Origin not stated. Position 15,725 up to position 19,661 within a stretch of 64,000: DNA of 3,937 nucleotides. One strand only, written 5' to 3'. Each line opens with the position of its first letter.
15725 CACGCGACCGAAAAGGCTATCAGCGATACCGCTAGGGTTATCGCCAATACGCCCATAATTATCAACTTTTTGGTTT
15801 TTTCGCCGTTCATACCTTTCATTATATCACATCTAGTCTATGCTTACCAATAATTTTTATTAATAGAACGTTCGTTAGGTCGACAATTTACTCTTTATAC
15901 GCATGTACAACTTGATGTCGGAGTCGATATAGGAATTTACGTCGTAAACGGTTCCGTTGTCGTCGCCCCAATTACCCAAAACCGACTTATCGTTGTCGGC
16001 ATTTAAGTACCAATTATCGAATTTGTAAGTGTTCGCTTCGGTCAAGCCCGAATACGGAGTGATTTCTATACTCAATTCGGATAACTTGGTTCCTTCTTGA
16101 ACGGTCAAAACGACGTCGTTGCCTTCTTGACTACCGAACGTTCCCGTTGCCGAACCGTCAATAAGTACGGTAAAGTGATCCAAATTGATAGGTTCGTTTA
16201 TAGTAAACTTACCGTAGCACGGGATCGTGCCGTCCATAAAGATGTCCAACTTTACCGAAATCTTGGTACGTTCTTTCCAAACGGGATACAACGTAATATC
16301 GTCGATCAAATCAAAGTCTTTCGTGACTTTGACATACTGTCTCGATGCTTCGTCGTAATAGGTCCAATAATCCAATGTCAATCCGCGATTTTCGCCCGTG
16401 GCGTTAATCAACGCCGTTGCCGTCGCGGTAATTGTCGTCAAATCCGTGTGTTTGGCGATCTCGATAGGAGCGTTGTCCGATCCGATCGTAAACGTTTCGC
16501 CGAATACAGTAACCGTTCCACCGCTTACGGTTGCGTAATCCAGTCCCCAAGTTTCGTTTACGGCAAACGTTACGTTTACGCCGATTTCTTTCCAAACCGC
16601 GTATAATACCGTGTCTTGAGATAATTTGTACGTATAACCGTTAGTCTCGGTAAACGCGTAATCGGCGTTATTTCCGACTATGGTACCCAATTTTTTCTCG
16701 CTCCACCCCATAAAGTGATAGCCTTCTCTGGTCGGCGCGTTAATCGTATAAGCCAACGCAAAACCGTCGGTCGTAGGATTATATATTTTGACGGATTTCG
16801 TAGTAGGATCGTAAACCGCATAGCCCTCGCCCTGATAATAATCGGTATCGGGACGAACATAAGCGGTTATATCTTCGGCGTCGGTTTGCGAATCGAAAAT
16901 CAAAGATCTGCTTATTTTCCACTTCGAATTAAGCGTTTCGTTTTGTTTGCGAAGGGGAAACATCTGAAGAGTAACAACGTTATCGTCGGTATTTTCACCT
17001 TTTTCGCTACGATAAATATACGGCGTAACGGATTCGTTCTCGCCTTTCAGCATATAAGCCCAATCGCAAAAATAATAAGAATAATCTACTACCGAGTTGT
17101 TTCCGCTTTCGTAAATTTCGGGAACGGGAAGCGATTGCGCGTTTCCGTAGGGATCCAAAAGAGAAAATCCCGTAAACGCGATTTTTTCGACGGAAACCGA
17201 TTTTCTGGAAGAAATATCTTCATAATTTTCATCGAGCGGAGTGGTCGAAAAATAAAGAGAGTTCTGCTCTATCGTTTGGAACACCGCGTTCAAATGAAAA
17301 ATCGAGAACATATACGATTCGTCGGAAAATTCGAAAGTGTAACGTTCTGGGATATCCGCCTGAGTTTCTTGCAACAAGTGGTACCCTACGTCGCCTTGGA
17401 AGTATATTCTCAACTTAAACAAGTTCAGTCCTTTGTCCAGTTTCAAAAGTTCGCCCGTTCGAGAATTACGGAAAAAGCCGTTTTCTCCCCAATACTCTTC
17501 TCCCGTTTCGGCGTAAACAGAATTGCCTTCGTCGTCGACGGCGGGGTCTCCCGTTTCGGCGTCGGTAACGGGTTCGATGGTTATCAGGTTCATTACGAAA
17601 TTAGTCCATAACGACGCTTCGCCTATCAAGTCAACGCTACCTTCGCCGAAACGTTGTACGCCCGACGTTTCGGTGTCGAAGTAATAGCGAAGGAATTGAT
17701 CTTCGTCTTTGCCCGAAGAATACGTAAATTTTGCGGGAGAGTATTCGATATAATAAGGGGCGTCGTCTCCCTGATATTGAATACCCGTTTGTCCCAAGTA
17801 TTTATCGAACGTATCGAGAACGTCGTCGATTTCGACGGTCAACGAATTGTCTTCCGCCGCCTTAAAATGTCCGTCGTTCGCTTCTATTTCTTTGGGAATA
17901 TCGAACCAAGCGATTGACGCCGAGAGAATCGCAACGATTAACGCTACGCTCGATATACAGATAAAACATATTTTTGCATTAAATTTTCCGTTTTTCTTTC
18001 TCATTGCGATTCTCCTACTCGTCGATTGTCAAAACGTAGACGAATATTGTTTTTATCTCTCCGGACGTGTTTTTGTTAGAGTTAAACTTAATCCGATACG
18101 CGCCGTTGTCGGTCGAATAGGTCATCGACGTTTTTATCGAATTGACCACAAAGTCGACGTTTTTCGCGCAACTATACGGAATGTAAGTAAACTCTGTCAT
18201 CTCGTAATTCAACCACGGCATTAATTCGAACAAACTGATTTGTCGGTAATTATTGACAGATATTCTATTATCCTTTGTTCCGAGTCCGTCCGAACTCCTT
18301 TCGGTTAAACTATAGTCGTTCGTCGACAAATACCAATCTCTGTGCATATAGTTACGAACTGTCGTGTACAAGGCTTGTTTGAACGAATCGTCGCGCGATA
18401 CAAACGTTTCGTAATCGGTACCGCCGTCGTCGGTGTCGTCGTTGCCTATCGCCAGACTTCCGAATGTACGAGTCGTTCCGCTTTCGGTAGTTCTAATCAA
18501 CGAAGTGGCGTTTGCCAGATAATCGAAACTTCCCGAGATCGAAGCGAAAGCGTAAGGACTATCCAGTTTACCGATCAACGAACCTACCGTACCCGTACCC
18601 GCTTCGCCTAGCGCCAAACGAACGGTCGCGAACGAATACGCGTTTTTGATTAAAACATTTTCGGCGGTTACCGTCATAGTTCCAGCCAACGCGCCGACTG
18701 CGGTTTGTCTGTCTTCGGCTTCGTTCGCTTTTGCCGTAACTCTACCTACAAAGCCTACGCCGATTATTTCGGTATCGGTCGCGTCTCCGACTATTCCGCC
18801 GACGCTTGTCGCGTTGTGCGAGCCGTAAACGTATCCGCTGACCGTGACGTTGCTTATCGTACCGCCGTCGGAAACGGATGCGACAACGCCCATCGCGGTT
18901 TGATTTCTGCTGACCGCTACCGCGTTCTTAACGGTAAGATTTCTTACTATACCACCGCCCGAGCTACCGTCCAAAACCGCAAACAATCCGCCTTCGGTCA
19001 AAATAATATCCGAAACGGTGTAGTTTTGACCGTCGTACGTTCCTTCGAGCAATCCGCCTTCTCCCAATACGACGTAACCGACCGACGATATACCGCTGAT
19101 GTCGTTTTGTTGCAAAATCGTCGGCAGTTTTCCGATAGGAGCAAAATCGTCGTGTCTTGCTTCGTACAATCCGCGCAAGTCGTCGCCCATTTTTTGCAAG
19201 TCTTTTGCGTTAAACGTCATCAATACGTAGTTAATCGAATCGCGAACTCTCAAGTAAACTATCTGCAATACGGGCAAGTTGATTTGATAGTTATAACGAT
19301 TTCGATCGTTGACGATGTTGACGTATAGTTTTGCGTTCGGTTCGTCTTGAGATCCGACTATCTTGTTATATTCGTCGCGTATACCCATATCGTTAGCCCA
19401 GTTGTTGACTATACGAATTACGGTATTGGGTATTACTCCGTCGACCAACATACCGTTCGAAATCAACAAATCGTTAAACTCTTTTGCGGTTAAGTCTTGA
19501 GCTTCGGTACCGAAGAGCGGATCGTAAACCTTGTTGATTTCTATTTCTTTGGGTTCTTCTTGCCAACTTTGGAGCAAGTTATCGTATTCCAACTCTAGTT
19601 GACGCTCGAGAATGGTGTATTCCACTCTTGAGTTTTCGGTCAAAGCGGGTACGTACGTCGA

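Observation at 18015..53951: Single ~36-kb gene encoding a ~11,978-aa surface protein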

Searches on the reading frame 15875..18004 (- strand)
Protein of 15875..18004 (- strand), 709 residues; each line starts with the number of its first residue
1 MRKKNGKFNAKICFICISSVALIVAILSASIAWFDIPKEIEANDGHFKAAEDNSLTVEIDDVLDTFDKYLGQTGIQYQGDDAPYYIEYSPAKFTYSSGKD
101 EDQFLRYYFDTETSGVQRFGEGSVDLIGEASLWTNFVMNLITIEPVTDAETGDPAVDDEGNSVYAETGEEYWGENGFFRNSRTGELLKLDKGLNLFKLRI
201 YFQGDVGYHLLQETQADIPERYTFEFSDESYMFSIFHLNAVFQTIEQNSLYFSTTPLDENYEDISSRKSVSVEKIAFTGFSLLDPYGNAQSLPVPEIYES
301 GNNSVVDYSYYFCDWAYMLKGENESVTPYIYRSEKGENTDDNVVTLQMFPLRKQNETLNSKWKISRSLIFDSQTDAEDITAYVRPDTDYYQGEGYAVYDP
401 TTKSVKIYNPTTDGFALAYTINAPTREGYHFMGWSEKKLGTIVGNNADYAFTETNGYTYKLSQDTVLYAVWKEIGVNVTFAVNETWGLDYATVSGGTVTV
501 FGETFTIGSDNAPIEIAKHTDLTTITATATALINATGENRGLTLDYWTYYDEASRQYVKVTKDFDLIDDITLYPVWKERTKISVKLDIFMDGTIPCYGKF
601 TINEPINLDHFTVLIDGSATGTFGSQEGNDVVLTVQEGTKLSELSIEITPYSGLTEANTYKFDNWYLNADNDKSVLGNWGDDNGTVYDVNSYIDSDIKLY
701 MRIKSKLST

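Call 11: search_protein_families(library=pfam, max_evalue=0.001, proteins=[window:15875-18004:-])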
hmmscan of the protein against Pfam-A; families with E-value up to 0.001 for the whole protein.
window:15875-18004:- (709 aa): 1 family
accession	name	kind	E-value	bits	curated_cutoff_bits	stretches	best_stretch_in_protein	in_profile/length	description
PF09479.16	Flg_new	-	0.00013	22.4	27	0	416-469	20-64/65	Listeria-Bacteroides repeat domain (List_Bact_rpt)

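Call 15: find_encoding_contigs(protein=window:15875-18004:-, flank=10000, max_places=6)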
Protein window:15875-18004:- (709 aa): 4 contigs read that carry it; 3 places shown.
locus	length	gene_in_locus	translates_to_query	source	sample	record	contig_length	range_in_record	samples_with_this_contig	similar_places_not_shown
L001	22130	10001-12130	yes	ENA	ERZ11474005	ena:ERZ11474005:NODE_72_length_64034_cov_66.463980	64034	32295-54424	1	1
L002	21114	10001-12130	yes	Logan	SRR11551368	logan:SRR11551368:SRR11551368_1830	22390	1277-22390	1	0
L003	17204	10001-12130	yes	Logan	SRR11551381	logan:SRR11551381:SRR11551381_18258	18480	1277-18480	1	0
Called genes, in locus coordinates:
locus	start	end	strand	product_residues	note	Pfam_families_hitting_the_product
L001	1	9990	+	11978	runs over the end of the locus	-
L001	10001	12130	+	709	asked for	-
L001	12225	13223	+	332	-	-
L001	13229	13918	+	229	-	PF13306:LRR_5 (weak)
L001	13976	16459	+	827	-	PF09479:Flg_new, PF13855:LRR_8 (faint), PF13306:LRR_5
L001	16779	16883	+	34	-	-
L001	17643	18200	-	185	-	PF04055:Radical_SAM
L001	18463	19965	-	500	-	PF11230:YjjI-like, PF13597:NRDD (weak)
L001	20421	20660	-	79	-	PF01337:Barstar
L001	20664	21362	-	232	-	PF00545:Ribonuclease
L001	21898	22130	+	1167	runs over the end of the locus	PF28553:WH_1, PF28554:DUF8437, PF00176:SNF2-rel_dom, PF04851:ResIII, PF28555:Helicase_dom, PF00271:Helicase_C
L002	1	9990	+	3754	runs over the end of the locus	?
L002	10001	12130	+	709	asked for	-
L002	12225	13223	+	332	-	-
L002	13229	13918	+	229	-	PF13306:LRR_5 (weak)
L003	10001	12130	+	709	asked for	-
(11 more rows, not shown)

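Call 26: search_protein_families(library=ncbifam, max_evalue=0.01, proteins=[window:15875-18004:-])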
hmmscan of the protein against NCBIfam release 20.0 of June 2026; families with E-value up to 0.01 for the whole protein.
window:15875-18004:- (709 aa): 1 family
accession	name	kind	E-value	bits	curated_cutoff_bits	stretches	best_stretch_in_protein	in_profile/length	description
TIGR02543.1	List_Bact_rpt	repeat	0.003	17.9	20.95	1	424-474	1-43/44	TIGR02543 family repeat protein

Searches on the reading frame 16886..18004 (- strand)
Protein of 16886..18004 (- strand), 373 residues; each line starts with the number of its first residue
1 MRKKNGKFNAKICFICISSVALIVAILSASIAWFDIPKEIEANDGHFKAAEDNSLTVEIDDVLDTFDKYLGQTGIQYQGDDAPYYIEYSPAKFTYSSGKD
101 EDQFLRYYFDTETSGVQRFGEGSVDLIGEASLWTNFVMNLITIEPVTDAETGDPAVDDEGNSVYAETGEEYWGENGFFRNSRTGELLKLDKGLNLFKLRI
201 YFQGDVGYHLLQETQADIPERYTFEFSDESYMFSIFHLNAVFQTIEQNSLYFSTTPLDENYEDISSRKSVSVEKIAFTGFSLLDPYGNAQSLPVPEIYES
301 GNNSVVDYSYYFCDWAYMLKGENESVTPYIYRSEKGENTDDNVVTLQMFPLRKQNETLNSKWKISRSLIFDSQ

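Call 100: search_solved_structures(query=A6, max_evalue=5)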
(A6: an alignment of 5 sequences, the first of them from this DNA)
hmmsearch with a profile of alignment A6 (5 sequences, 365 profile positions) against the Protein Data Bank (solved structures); distinct sequences matched with E-value up to 5: 1.
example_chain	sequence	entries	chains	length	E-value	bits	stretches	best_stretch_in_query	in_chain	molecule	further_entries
6u07_A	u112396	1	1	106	0.74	12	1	80-146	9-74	Stabilized T cell receptor constant domain (Calpha)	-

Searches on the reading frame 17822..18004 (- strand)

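Call 59: search_protein_families(library=ncbifam, max_evalue=10, proteins=[window:17822-18004:-])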
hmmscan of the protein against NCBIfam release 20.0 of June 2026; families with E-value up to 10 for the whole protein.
seq(61 aa): 2 families
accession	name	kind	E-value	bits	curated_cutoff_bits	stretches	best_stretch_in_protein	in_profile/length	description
NF009731.0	PRK13254.1-5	equivalog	0.047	13.3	152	1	14-44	15-46/155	cytochrome c maturation protein CcmE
NF009727.0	PRK13254.1-1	equivalog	0.094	12.4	126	1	8-45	11-48/144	cytochrome c maturation protein CcmE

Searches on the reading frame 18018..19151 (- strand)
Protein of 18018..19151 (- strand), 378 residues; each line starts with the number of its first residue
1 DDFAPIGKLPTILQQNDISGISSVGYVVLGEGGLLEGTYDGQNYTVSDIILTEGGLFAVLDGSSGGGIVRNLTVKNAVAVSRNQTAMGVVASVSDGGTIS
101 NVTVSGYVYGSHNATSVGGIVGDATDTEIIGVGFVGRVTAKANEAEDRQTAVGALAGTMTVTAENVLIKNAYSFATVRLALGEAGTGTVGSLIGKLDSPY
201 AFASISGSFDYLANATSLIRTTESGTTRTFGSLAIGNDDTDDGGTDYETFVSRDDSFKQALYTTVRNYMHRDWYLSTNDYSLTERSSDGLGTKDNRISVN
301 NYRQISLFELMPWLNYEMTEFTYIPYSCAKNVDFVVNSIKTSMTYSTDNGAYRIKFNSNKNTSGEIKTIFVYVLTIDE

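Call 26: search_protein_families(library=ncbifam, max_evalue=0.01, proteins=[window:18018-19151:-])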
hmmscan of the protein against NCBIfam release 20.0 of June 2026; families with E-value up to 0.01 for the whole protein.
window:18018-19151:- (378 aa): 2 families
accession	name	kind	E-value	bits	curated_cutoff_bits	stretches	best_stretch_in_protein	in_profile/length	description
NF046021.1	ZmpC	exception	1.2e-07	29.4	3000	1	33-197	1064-1211/2181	zinc metalloprotease C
NF046017.1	ZmpA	exception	0.00091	16.5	3000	1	32-198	913-1063/2052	zinc metalloprotease A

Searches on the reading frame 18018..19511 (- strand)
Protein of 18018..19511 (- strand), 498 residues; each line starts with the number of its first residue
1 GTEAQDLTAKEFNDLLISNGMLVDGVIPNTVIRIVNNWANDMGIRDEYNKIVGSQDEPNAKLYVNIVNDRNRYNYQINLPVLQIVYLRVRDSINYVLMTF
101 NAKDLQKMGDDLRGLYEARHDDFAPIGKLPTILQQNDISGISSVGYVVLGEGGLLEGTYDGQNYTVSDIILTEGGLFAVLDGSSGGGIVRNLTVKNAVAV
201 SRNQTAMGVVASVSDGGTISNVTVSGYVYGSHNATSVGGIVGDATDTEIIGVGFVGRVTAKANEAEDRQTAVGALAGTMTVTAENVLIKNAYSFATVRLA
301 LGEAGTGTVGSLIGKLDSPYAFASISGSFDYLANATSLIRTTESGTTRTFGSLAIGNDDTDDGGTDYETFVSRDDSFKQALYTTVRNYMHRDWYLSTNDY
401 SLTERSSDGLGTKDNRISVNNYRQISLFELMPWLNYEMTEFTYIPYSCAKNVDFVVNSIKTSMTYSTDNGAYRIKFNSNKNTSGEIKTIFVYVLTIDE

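Call 10: search_protein_families(library=pfam, max_evalue=0.01, proteins=[window:18018-19511:-])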
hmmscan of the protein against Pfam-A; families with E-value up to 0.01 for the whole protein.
window:18018-19511:- (498 aa): 1 family
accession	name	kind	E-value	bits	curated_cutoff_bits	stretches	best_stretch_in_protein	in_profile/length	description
PF05342.19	Peptidase_M26_N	-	0.0032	17.2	27.7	0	152-226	184-250/250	M26 IgA1-specific Metallo-endopeptidase N-terminal region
